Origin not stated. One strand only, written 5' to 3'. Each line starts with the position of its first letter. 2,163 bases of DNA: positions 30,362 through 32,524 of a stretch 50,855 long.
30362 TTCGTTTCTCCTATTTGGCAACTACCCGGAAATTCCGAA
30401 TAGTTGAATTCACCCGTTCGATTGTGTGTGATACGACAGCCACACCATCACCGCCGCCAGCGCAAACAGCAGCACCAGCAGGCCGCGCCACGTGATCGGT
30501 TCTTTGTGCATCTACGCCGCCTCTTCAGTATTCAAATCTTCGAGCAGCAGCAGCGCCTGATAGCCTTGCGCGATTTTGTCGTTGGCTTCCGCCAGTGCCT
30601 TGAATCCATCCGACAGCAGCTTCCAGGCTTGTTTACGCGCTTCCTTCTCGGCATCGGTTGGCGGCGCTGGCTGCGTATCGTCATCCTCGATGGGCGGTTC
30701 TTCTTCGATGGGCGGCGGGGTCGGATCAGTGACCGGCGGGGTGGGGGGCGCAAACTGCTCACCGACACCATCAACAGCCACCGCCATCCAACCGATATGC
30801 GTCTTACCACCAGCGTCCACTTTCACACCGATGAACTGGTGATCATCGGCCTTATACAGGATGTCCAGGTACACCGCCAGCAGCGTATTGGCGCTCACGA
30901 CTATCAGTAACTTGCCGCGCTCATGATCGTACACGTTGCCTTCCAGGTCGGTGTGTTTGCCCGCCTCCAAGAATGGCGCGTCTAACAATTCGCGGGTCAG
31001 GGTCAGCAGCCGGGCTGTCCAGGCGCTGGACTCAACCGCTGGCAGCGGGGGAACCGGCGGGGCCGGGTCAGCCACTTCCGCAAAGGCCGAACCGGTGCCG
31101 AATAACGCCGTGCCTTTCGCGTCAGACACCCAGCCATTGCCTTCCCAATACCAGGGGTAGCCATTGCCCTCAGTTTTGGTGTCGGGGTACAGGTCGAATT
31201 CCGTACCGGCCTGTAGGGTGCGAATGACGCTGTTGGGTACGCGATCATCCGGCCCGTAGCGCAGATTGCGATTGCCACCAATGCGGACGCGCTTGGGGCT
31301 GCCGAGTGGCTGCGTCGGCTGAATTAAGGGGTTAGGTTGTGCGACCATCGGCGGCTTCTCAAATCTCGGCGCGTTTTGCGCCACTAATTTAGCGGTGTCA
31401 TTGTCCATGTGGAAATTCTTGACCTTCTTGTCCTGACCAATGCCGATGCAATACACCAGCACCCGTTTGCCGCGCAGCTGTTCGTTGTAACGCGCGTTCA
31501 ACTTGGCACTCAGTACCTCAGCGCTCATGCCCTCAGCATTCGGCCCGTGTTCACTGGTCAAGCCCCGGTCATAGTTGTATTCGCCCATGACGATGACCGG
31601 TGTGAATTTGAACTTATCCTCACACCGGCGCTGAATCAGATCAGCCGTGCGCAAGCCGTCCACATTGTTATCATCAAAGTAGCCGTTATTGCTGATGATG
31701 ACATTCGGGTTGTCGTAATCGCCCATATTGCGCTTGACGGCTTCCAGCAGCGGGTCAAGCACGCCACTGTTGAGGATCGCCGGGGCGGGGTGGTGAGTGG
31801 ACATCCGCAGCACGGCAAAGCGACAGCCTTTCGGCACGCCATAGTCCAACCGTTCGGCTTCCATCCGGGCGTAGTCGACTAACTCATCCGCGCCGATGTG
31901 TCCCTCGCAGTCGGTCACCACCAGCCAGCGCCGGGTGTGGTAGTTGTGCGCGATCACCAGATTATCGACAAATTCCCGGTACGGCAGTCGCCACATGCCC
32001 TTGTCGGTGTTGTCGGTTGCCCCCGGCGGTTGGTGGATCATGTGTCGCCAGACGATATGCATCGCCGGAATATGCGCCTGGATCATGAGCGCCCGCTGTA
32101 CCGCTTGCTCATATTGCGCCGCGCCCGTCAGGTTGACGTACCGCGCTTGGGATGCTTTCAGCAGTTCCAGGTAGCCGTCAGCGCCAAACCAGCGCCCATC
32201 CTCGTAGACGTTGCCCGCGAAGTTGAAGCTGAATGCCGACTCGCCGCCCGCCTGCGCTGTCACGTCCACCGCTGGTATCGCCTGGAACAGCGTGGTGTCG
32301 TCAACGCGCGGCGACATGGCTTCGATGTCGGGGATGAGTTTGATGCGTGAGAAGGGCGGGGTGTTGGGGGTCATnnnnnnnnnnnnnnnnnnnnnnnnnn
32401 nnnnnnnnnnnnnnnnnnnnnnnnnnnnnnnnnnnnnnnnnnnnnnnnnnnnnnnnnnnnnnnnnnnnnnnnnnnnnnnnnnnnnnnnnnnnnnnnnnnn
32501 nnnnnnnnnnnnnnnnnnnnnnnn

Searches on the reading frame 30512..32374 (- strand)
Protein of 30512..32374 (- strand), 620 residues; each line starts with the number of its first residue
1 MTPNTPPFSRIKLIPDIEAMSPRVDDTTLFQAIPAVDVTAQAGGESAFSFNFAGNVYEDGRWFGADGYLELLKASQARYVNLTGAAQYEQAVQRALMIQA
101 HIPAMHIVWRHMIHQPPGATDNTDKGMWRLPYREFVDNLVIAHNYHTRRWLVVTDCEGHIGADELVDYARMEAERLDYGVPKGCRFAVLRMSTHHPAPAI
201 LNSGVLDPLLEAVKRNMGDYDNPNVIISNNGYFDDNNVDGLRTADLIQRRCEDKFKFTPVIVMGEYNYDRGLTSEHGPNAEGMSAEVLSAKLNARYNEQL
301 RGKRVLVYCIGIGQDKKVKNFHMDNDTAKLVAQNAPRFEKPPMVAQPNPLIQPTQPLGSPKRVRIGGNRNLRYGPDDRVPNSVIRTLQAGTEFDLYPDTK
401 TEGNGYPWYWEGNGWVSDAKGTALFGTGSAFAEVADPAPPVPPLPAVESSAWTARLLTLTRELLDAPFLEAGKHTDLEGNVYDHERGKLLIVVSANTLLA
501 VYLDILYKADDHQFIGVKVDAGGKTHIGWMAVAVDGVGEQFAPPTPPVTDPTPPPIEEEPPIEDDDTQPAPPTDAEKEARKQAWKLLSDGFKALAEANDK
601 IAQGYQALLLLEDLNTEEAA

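Call 3: search_protein_families(library=pfam, proteins=[window:30512-32374:-], max_evalue=0.01)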
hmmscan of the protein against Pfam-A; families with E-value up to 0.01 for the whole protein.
window:30512-32374:- (620 aa): 0 families

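Call 6: search_protein_families(library=phrogs, proteins=[window:30512-32374:-], max_evalue=0.01)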
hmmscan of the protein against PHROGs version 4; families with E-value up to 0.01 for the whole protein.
window:30512-32374:- (620 aa): 0 families

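Call 13: search_solved_structures(query=window:30512-32374:-, max_evalue=1)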
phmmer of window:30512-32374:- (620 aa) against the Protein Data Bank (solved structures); distinct sequences matched with E-value up to 1: 1.
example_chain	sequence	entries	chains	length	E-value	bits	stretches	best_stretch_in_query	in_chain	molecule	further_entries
10ss_a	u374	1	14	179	0.64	11.4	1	479-538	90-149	Ferrous iron transporter B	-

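Call 15: find_homologous_proteins(query=window:30512-32374:-)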
Query window:30512-32374:- (620 aa): 8 proteins with E <= 0.001 among 8000 candidates.
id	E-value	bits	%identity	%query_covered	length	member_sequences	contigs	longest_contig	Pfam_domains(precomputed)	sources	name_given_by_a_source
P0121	0.0e+0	1451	100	100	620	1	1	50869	-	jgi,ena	-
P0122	2.5e-115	404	70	37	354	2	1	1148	-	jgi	jgi:hypothetical protein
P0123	1.4e-99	352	49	56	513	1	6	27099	-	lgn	-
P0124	3.0e-94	335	45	60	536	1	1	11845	-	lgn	-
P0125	5.0e-91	324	70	33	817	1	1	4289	-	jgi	jgi:hypothetical protein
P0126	6.8e-91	324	50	48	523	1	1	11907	-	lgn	-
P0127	9.5e-90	320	48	49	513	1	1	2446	-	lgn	-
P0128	8.6e-89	317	48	53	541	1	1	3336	-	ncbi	-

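Call 28: predict_structure(alignment_id=A2)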
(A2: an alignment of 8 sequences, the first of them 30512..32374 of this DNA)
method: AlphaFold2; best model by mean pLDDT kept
length: 620 residues; sequences in the alignment: 8
mean_pLDDT: 52.6   pTM: 0.44
mean pLDDT of the five models: 52.6, 51.0, 48.3, 46.3, 43.6
residues with pLDDT >= 90: 0; 70-90: 122; 50-70: 195; < 50: 303
segments of 3 or more residues with pLDDT < 50: 1-66, 84-86, 112-125, 156-159, 192-195, 231-238, 265-283, 305-324, 336-358, 373-384, 399-406, 411-429, 435-448, 460-491, 546-571, 597-620
pLDDT, mean of each block of 10 residues (from residue 1): 29 28 25 22 31 35 49 62 56 71 72 40 51 77 77 63 74 85 77 55 82 83 74 46 74 81 49 37 53 56 48 32 50 50 28 37 61 42 54 58 48 45 43 44 45 65 36 40 41 63 61 64 59 56 52 40 42 66 58 50 43 31
secondary structure, 60 per line:
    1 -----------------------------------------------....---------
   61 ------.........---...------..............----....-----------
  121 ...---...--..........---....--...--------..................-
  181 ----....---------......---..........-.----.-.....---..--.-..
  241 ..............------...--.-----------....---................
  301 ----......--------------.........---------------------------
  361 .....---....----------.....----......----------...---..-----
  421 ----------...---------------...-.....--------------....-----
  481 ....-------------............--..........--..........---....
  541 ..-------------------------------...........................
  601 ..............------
elements in order (helices of 4 or more, strands of 3 or more residues): E48-51 H67-75 E79-81 H88-101 E106-109 H132-141 H145-148 E151-153 H162-179 E185-188 H198-203 H207-216 E225-229 H239-254 E261-263 H278-281 H285-300 E305-310 H325-333 E361-365 E369-372 E383-387 E392-397 E408-410 E431-433 E453-457 E472-475 E481-484 E498-509 E512-521 E524-533 H537-540 H574-614
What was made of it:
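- Tried and rejected: The first AF2 model, built from 8 sequences, was too poor to use (pLDDT 52.6, call 28).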

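Call 31: search_protein_families(library=pfam, alignment_id=A1, max_evalue=1)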
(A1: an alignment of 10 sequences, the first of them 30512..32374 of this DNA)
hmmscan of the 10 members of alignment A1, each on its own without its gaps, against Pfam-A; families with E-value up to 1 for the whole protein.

A. member 1, window:30512-32374:- (620 aa): 0 families

B. families by the number of members that match (of 10 scanned): 5 families
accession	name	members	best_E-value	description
PF08239.17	SH3_3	3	0.0048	Bacterial SH3 domain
PF02183.23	HALZ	2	0.043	Homeobox associated leucine zipper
PF10708.14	DUF2510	1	0.019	Protein of unknown function (DUF2510)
PF08049.16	IlvB_leader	1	0.14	IlvB leader peptide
PF24924.1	DUF7745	1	0.14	Domain of unknown function (DUF7745)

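Call 32: fold_search(model_id=the predicted structure, library=pdb)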
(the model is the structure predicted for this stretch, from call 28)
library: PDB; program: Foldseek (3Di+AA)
matches with E <= 10: 1176; with E <= 0.001: 22
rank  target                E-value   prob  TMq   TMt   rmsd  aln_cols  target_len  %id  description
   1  9fz9_A                8.6e-06  0.98  0.21  0.24  29.9       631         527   10  Glycoside Hydrolase Family 157 from Labilibaculum antarcticum, wild type SeMet derivative (LaGH157) (released 2025-07-16)
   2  9g4n_C                1.2e-05  0.97  0.19  0.22  29.8       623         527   10  Glycoside Hydrolase Family 157 from Labilibaculum antarcticum (LaGH157) E224A mutant in complex with Laminaritriose an (released 2025-05-21)
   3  9fz9_C                1.6e-05  0.97  0.21  0.24  29.6       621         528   10  Glycoside Hydrolase Family 157 from Labilibaculum antarcticum, wild type SeMet derivative (LaGH157) (released 2025-07-16)
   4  3vdh_B                3.8e-05  1.00  0.27  0.41   8.5       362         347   12  Crystal structure of PbGH5A, a glycoside hydrolase family 5 enzyme from Prevotella bryantii B14 (released 2012-01-18)
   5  3vdh_A                5.7e-05  1.00  0.27  0.41   8.8       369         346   11  Crystal structure of PbGH5A, a glycoside hydrolase family 5 enzyme from Prevotella bryantii B14 (released 2012-01-18)
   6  5d9m_B                8.1e-05  1.00  0.27  0.42   8.5       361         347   13  Crystal structure of PbGH5A, a glycoside hydrolase family 5 enzyme from Prevotella bryantii B14, E280A mutant in compl (released 2015-11-04)
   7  5d9m_A                1.2e-04  1.00  0.27  0.43   8.8       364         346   12  Crystal structure of PbGH5A, a glycoside hydrolase family 5 enzyme from Prevotella bryantii B14, E280A mutant in compl (released 2015-11-04)
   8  5d9n_A                1.2e-04  1.00  0.27  0.41   8.8       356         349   12  Crystal structure of PbGH5A, a glycoside hydrolase family 5 member from Prevotella bryantii B14, in complex with the x (released 2015-11-04)
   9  3q37_A                1.3e-04  1.00  0.24  0.50   7.7       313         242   13  Identification of Amino Acids that Account for Long-Range Interactions in Proteins Using Two Triosephosphate Isomerase (released 2011-09-14)
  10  6xso_B                1.4e-04  1.00  0.26  0.37   9.4       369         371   12  GH5-4 broad specificity endoglucanase from an uncultured bacterium (released 2020-11-18)
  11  5d9n_B                1.5e-04  1.00  0.25  0.40   8.0       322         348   12  Crystal structure of PbGH5A, a glycoside hydrolase family 5 member from Prevotella bryantii B14, in complex with the x (released 2015-11-04)
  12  6xso_A                1.5e-04  1.00  0.25  0.36  11.5       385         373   12  GH5-4 broad specificity endoglucanase from an uncultured bacterium (released 2020-11-18)
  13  4jtf_D                2.1e-04  1.00  0.23  0.44   8.5       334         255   10  Crystal structure of F114R mutant of 3-deoxy-D-manno-octulosonate 8-phosphate synthase (KDO8PS) from Neisseria meningi (released 2013-06-26)
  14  5j7z_B                2.7e-04  0.95  0.18  0.24  11.6       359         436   10  Crystal structure of endoglycoceramidase I from Rhodococ-cus equi in complex with GM1 (released 2016-04-27)
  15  4u5k_A                3.0e-04  0.99  0.23  0.38   9.7       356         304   11  Complex structure of mutant CtCel5E (E314A) with cellobiose (released 2015-01-14)
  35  6r2j_A                2.8e-03  1.00  0.29  0.48   8.2       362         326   13  Crystal Structure of Pseudomonas stutzeri endoglucanase Cel5A in complex with cellobiose (released 2020-01-29)
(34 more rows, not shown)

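Call 42: search_protein_representatives(alignment_id=A2)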
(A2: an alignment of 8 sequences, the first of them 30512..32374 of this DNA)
Query: 8 sequences, 537 profile positions. Proteins with E-value up to 0.001 (for the whole library): 86; up to 1e-10: 34; up to 1e-30: 18. The best 86 are listed.
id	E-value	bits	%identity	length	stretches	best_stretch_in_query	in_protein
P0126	3.8e-250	847.7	-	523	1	10-536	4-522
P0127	8.5e-242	820.2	-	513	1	21-537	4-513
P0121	1.3e-213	727.1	-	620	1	3-516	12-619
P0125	8.8e-149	513.2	-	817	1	3-537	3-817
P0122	2.6e-126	439.0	-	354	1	199-515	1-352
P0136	1.6e-99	350.7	-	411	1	51-402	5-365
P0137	3.2e-99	349.6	-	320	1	225-530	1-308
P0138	9.6e-86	305.2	-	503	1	43-489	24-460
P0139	3.7e-78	280.1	-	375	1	54-374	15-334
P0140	1.1e-70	255.5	-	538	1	54-516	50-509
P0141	3.0e-70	254.0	-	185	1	165-340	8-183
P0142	5.4e-61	223.5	-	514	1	53-516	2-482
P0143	2.3e-60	221.4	-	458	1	53-506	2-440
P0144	6.6e-52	193.5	-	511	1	45-493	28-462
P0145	4.3e-46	174.3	-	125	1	50-167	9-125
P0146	2.8e-42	161.7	-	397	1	54-363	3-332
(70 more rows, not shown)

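Call 45: search_protein_families(library=pfam, alignment_id=A6, max_evalue=0.01)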
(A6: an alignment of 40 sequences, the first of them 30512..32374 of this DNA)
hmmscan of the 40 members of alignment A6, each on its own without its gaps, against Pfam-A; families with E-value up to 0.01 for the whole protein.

A. member 1, window:30512-32374:- (620 aa): 0 families

B. families by the number of members that match (of 40 scanned): 2 families
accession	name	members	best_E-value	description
PF08239.17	SH3_3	9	3.2e-09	Bacterial SH3 domain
PF06347.19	SH3_4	1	0.0015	Bacterial SH3 domain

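Call 46: search_protein_families(library=pfam, alignment_id=A7, max_evalue=0.01)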
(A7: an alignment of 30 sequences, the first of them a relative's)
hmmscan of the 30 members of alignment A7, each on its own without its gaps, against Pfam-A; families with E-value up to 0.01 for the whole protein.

A. member 1, P0153 (549 aa): 0 families

B. families by the number of members that match (of 30 scanned): 29 families (the first 25 are shown)
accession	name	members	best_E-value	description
PF08239.17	SH3_3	20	1.1e-67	Bacterial SH3 domain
PF06347.19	SH3_4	12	1.3e-17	Bacterial SH3 domain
PF13457.12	GW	6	1.1e-14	GW (Gly-Tryp) dipeptide domain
PF18348.7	SH3_16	4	0.00029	Bacterial dipeptidyl-peptidase Sh3 domain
PF01551.29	Peptidase_M23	2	2.8e-19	Peptidase family M23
PF02681.20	DUF212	2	1.6e-06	Divergent PAP2 family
PF06904.17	Extensin-like_C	2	7.5e-05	Extensin-like protein C-terminus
PF14627.12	DUF4453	2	0.00019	Domain of unknown function (DUF4453)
PF05887.16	Trypan_PARP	2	0.00023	Procyclic acidic repetitive protein (PARP)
PF00768.25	Peptidase_S11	1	4.3e-30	D-alanyl-D-alanine carboxypeptidase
PF00877.26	NLPC_P60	1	1.4e-18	NlpC/P60 family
PF01183.26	Glyco_hydro_25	1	8.7e-15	Glycosyl hydrolases family 25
PF13539.11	Peptidase_M15_4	1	1e-13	D-alanyl-D-alanine carboxypeptidase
PF07653.23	SH3_2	1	6.1e-09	Variant SH3 domain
PF13354.11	Beta-lactamase2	1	1.1e-07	Beta-lactamase enzyme family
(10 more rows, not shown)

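Call 61: list_cluster_members(proteins=[P0128, P0132, P0123, P0136, P0138, P0139, P0140, P0142, P0144, P0146])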
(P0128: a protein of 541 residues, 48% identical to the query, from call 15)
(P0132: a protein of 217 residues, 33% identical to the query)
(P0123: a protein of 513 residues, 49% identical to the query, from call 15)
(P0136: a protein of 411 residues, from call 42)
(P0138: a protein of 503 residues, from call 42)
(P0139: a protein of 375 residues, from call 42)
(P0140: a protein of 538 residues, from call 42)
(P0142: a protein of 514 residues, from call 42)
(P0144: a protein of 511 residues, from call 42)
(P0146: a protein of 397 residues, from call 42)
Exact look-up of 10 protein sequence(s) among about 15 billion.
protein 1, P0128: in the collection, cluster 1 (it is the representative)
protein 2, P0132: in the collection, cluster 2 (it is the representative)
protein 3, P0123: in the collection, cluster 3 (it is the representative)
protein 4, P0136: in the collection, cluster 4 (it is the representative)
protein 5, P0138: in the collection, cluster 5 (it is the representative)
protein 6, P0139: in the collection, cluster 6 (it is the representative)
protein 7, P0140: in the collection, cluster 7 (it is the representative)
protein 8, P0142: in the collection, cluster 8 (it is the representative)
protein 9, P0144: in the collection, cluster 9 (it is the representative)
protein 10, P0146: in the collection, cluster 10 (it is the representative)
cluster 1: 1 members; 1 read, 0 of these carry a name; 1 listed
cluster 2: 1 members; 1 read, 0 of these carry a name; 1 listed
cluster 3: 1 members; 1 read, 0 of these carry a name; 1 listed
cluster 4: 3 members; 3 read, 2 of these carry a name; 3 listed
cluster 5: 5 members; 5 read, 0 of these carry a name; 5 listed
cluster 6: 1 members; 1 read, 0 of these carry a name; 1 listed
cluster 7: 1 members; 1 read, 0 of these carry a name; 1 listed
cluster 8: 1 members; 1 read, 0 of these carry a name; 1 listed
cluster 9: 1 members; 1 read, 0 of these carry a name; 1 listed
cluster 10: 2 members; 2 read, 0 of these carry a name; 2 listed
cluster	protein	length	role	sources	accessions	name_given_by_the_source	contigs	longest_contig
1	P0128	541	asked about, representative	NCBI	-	-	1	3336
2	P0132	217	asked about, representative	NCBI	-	-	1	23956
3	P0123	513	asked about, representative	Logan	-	-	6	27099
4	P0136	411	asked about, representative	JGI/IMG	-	hypothetical protein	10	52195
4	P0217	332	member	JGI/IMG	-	hypothetical protein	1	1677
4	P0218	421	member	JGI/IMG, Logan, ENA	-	-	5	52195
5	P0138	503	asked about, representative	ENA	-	-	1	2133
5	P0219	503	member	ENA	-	-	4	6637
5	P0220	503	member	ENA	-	-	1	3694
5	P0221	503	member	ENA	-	-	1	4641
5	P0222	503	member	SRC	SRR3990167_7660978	-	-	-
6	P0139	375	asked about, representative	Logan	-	-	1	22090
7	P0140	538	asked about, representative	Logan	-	-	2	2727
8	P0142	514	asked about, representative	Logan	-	-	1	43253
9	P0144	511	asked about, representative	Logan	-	-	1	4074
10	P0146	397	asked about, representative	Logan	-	-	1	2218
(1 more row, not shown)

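Call 62: predict_structure(alignment_id=A6)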
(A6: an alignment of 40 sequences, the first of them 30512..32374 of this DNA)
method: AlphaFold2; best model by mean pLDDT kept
length: 620 residues; sequences in the alignment: 40
mean_pLDDT: 74.9   pTM: 0.58
mean pLDDT of the five models: 74.9, 74.6, 74.6, 72.9, 72.5
residues with pLDDT >= 90: 270; 70-90: 124; 50-70: 72; < 50: 154
segments of 3 or more residues with pLDDT < 50: 1-42, 347-355, 399-452, 467-469, 487-493, 495-510, 542-546, 548-550, 563-566, 618-620
pLDDT, mean of each block of 10 residues (from residue 1): 37 38 37 40 82 94 93 96 95 97 97 86 85 96 97 87 92 98 98 93 97 97 97 91 96 96 97 93 97 96 96 88 96 93 60 54 88 72 87 72 36 40 39 33 39 54 51 51 50 46 45 82 87 62 45 51 54 81 82 82 76 54
secondary structure, 60 per line:
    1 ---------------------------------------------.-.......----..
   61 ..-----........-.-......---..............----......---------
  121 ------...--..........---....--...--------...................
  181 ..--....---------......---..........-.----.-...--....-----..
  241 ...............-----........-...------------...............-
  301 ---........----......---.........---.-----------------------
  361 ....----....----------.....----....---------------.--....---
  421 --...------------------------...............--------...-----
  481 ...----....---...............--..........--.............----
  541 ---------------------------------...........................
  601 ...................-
elements in order: E48-54 H59-62 H68-75 E79-84 H88-101 E106-111 H132-141 H145-148 E151-153 H162-182 E185-188 H198-203 H207-216 E225-227 E230-233 H239-255 E261-268 H285-299 E304-311 H316-321 H325-333 E361-364 E369-372 E383-387 E392-395 E414-417 E423-425 H450-464 E473-475 E481-483 E488-491 H495-509 E512-521 E524-533 H574-619
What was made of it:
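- On Glycoside hydrolase clan GH-A (GH5-like), for the 620-aa protein: In the AF2 model built from the 40-sequence alignment, residues 45-340 have pLDDT above 90 and form eight beta/alpha units (call 62).
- The enzyme's N-domain is modelled at pLDDT above 90 as an 8-fold beta/alpha barrel (call 62).
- Tried and rejected: It was replaced by the 40-sequence model (call 62).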

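Call 65: fold_search(model_id=the predicted structure, library=pdb)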
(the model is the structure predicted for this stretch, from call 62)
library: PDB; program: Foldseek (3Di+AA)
matches with E <= 10: 1238; with E <= 0.001: 27
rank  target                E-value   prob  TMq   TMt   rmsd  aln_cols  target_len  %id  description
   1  6r2j_C                1.8e-05  1.00  0.32  0.54   7.3       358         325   13  Crystal Structure of Pseudomonas stutzeri endoglucanase Cel5A in complex with cellobiose (released 2020-01-29)
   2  6r2j_D                2.0e-05  1.00  0.28  0.47   8.8       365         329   11  Crystal Structure of Pseudomonas stutzeri endoglucanase Cel5A in complex with cellobiose (released 2020-01-29)
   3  6r2j_A                2.5e-05  1.00  0.30  0.51   7.5       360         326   12  Crystal Structure of Pseudomonas stutzeri endoglucanase Cel5A in complex with cellobiose (released 2020-01-29)
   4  4lx4_D                2.7e-05  1.00  0.31  0.54   7.3       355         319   13  Crystal Structure Determination of Pseudomonas stutzeri endoglucanase Cel5A using a Twinned Data Set (released 2014-07-30)
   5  4ipj                  1.1e-04  1.00  0.24  0.38  12.7       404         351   10  Crystal Structure of R314K N-acetyl Neuraminic Acid Synthase from Neiserria meningitidis with Malate bound (released 2013-04-10)
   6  8h2c_A                1.2e-04  1.00  0.24  0.38  12.8       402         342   10  Crystal structure of the pseudaminic acid synthase PseI from Campylobacter jejuni (released 2022-11-09)
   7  8xix                  1.7e-04  1.00  0.24  0.43   8.0       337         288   10  KeDt3e within Co (released 2024-12-25)
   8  4hhp_A                1.8e-04  1.00  0.25  0.50   7.1       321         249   12  Crystal structure of triosephosphate isomerase from trypanosoma cruzi, mutant e105d (released 2013-10-16)
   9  1hjs_A                2.0e-04  1.00  0.29  0.49   6.6       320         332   12  Structure of two fungal beta-1,4-galactanases: searching for the basis for temperature and pH optimum. (released 2003-06-02)
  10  4ipi                  2.4e-04  1.00  0.25  0.39  12.3       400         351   10  Crystal Structure of R314A N-acetyl Neuraminic Acid Synthase from Neiserria meningitidis with Malate bound (released 2013-04-10)
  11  2wqp                  2.8e-04  0.99  0.24  0.38  13.4       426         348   10  Crystal structure of sialic acid synthase NeuB-inhibitor complex (released 2009-09-15)
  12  8xiv                  3.2e-04  1.00  0.25  0.46   7.8       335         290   12  Production of D-psicose (released 2024-12-25)
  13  8h2c_D                3.2e-04  0.99  0.24  0.37  13.0       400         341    9  Crystal structure of the pseudaminic acid synthase PseI from Campylobacter jejuni (released 2022-11-09)
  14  6ui3                  3.4e-04  1.00  0.28  0.47   7.5       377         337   12  GH5-4 broad specificity endoglucanase from Clostridum cellulovorans (released 2020-10-07)
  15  8h2c_C                3.8e-04  0.99  0.24  0.39  12.3       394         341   11  Crystal structure of the pseudaminic acid synthase PseI from Campylobacter jejuni (released 2022-11-09)
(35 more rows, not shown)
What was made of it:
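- On Glycoside hydrolase clan GH-A (GH5-like), for the 620-aa protein: Foldseek's top PDB hit is Cel5A 6r2j (E 1.8e-5, TM 0.54), but generic TIM barrels score close behind (call 65).
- The top PDB fold hit is GH5 Cel5A (call 65).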

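Call 66: fold_search(model_id=the predicted structure, library=viral)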
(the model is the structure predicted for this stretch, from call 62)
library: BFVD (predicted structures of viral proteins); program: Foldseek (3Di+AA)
matches with E <= 10: 521; with E <= 0.001: 2
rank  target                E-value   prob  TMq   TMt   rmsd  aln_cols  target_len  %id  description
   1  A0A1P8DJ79            8.2e-17  1.00  0.39  0.59   9.4       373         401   20  (no name in the UniProt tables at hand)
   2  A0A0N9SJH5            9.7e-04  1.00  0.30  0.23  22.9       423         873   12  Glycoside hydrolase family 5 domain-containing protein [Pseudomonas phage POR1]
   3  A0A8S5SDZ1            1.6e-03  0.51  0.14  0.24  23.5       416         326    9  lysozyme [Caudovirales sp. ctrNG92]
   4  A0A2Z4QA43            2.2e-03  0.28  0.07  0.09  22.1       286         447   14  (no name in the UniProt tables at hand)
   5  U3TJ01                3.5e-03  0.97  0.25  0.35   9.7       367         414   10  Uncharacterized protein [Ralstonia phage RSB3]
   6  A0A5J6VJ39            1.3e-02  0.28  0.17  0.20  21.7       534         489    9  tRNA (N(6)-L-threonylcarbamoyladenosine(37)-C(2))-methylthiotransferase [Megaviridae environmental sample]
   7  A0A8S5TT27            1.6e-02  0.20  0.15  0.19  23.3       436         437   11  Hydrolase [Podoviridae sp. ct1ev3]
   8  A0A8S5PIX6            1.6e-02  0.38  0.15  0.17  23.6       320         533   11  PlyB like endolysin [Siphoviridae sp. ctL0q1]
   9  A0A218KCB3            2.3e-02  0.15  0.06  0.08  20.9       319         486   13  SH3b domain-containing protein [Bacillus phage PBC2]
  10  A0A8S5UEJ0            3.0e-02  0.23  0.06  0.12  13.1       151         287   15  PGRP protein [Podoviridae sp. ctjVy23]
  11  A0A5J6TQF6            4.2e-02  0.18  0.06  0.07  32.7       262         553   18  (no name in the UniProt tables at hand)
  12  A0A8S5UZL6            5.4e-02  0.90  0.07  0.34   4.9        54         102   26  Putative dipeptidyl-peptidase VI [Siphoviridae sp. ctJT77]
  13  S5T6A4                6.4e-02  0.14  0.07  0.12  19.1       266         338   13  (no name in the UniProt tables at hand)
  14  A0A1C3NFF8            6.4e-02  0.12  0.06  0.13  19.3       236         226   12  (no name in the UniProt tables at hand)
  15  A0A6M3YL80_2          6.4e-02  0.06  0.08  0.05  55.0       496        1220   14  (no name in the UniProt tables at hand)
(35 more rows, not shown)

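Call 78: search_protein_families(library=ncbifam, proteins=[window:30512-32374:-], max_evalue=0.05)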
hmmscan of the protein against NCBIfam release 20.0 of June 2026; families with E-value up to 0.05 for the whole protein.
window:30512-32374:- (620 aa): 0 families

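Call 84: find_encoding_contigs(protein=P0123, flank=8000, max_places=2)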
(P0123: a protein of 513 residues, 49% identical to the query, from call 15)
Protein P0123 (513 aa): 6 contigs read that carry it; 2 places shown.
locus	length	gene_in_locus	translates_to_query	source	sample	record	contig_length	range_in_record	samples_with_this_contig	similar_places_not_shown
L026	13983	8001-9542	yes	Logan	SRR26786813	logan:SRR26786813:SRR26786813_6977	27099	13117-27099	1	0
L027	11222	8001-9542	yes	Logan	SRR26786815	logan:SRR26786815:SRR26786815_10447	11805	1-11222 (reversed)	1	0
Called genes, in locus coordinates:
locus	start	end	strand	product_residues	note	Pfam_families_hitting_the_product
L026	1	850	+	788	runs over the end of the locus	PF01476:LysM (weak)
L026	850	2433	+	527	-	-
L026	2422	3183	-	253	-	PF07460:NUMOD3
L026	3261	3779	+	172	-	-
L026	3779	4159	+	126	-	-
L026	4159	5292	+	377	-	-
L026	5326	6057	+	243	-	PF00149:Metallophos (weak)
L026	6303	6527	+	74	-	-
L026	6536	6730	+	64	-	-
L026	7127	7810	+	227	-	-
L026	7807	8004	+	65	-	-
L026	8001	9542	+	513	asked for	-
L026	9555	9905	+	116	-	-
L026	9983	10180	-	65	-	-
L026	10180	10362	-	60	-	-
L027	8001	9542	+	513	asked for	-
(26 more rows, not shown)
